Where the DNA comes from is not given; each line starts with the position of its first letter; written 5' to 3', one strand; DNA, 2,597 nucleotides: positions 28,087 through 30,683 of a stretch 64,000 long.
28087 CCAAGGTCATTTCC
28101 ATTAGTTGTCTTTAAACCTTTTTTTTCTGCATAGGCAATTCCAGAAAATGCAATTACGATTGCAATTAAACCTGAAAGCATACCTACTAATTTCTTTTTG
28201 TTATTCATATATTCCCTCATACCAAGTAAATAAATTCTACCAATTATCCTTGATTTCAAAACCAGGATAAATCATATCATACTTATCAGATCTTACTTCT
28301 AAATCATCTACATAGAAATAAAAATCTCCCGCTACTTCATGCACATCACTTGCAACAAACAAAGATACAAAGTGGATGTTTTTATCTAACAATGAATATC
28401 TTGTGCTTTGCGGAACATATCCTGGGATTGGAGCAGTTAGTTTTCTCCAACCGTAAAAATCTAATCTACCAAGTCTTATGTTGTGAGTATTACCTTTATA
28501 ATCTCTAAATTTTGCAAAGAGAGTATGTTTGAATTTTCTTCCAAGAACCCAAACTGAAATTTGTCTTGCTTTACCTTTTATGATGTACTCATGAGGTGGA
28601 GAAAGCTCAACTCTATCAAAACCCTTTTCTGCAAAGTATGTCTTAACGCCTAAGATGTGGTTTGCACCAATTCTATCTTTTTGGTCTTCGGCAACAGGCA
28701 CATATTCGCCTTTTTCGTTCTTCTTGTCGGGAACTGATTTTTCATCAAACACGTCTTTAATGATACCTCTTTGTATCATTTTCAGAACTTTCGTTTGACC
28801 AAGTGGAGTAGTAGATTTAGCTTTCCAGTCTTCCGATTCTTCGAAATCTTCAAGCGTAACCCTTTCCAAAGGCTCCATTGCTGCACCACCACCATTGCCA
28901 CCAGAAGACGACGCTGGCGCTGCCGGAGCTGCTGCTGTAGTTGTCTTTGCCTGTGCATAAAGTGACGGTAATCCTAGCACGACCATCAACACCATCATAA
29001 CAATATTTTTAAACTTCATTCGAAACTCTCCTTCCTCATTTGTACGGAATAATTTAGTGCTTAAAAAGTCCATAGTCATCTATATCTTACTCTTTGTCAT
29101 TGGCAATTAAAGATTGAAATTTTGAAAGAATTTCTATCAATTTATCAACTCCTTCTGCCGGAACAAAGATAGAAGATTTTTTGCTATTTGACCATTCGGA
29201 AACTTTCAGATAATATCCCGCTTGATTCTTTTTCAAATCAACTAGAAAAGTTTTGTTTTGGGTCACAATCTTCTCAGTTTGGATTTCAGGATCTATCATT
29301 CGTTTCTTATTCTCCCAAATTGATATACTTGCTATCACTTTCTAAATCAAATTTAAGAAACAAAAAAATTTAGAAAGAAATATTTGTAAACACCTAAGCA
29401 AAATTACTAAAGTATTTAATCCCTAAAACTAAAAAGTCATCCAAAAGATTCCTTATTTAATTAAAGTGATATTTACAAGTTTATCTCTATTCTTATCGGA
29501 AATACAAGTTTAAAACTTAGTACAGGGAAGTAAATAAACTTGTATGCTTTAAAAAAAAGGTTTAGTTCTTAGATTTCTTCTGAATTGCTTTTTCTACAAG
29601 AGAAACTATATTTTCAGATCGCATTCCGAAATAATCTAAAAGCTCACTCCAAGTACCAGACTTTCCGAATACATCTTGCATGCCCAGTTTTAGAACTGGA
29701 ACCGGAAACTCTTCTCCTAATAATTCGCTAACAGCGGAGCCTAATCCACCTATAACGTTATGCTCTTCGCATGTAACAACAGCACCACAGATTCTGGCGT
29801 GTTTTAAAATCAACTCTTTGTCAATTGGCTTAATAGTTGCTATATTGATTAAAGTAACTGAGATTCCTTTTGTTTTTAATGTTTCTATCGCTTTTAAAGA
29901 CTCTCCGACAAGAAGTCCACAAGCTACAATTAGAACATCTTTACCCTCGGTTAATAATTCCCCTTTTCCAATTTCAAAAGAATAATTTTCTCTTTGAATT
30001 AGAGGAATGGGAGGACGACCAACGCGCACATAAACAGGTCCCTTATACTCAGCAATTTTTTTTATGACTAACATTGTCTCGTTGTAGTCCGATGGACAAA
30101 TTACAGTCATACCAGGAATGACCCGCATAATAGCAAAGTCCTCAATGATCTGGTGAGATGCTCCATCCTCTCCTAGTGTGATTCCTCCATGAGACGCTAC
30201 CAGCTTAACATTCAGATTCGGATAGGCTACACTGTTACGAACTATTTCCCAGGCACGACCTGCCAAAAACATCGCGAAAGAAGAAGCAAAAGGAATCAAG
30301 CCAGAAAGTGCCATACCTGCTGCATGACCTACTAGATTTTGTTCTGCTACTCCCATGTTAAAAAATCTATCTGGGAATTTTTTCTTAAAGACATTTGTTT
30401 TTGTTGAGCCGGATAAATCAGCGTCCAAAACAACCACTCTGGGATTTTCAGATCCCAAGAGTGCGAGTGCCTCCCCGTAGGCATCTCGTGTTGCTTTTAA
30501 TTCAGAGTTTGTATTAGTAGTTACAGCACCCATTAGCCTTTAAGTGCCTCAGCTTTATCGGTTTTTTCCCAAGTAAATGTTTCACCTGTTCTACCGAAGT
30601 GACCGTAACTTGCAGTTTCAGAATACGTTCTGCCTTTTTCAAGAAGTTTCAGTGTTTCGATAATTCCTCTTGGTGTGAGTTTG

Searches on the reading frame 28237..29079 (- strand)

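Call 71: search_protein_families(library=pfam, proteins=[window:28237-29079:-], max_evalue=0.001)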
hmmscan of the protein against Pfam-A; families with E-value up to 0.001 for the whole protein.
window:28237-29079:- (280 aa): 1 family
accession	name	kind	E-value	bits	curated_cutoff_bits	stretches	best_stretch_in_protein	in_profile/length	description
PF04620.18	FlaA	-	8.8e-26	91.4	25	1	127-268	58-225/230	Flagellar filament outer layer protein Flaa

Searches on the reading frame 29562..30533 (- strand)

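Call 71: search_protein_families(library=pfam, proteins=[window:29562-30533:-], max_evalue=0.001)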
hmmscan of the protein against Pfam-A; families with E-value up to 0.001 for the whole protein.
window:29562-30533:- (323 aa): 3 families
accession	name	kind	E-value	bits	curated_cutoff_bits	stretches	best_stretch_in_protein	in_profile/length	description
PF02779.29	Transket_pyr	-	5.3e-46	156.9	27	1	14-174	4-170/174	Transketolase, pyrimidine binding domain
PF02780.25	Transketolase_C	-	1.8e-30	105.8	25.9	1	189-309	1-124/124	Transketolase, C-terminal domain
PF17147.9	PFOR_II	-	9.7e-06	26.3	27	1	199-270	2-73/102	Pyruvate:ferredoxin oxidoreductase core domain II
